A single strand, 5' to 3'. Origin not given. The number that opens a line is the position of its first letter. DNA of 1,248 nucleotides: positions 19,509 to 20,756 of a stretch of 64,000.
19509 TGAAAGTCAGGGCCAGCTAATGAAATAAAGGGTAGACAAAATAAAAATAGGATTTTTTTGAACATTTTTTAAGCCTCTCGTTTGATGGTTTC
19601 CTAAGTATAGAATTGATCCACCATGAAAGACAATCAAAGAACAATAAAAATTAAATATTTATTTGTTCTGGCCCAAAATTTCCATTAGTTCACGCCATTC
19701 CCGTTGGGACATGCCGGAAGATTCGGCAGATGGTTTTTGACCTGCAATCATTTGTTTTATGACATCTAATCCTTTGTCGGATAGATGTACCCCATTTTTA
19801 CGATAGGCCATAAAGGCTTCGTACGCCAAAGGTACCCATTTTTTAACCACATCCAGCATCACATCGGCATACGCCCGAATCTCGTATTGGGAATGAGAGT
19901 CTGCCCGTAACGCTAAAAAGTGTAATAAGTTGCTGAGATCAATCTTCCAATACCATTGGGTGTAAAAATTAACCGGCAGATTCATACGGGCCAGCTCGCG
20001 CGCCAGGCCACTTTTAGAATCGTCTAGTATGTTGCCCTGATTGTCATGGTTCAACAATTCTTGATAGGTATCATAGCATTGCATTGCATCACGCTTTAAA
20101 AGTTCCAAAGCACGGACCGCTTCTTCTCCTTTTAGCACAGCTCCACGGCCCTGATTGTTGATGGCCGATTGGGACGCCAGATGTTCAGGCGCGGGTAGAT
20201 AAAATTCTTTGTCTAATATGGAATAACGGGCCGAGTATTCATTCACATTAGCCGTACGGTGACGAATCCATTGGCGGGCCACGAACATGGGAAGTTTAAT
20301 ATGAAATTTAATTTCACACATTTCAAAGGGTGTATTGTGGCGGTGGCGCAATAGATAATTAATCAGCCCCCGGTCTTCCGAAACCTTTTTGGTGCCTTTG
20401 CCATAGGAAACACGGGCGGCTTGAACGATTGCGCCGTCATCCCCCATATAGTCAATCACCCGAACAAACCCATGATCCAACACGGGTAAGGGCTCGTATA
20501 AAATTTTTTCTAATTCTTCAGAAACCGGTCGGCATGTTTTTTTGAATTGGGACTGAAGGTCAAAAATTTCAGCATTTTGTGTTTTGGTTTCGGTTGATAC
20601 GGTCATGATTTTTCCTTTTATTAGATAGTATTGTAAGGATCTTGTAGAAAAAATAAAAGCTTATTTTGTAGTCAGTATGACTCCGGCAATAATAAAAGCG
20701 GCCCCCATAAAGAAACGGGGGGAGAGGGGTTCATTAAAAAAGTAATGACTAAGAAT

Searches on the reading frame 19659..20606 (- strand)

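Call 41: search_protein_families(library=pfam, proteins=[window:19659-20606:-], max_evalue=0.001)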
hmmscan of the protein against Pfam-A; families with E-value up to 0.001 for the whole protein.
window:19659-20606:- (315 aa): 1 family
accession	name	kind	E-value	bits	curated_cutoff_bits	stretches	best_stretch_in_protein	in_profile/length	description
PF02511.20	Thy1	-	7e-57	192.7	24.8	1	49-259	1-190/191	Thymidylate synthase complementing protein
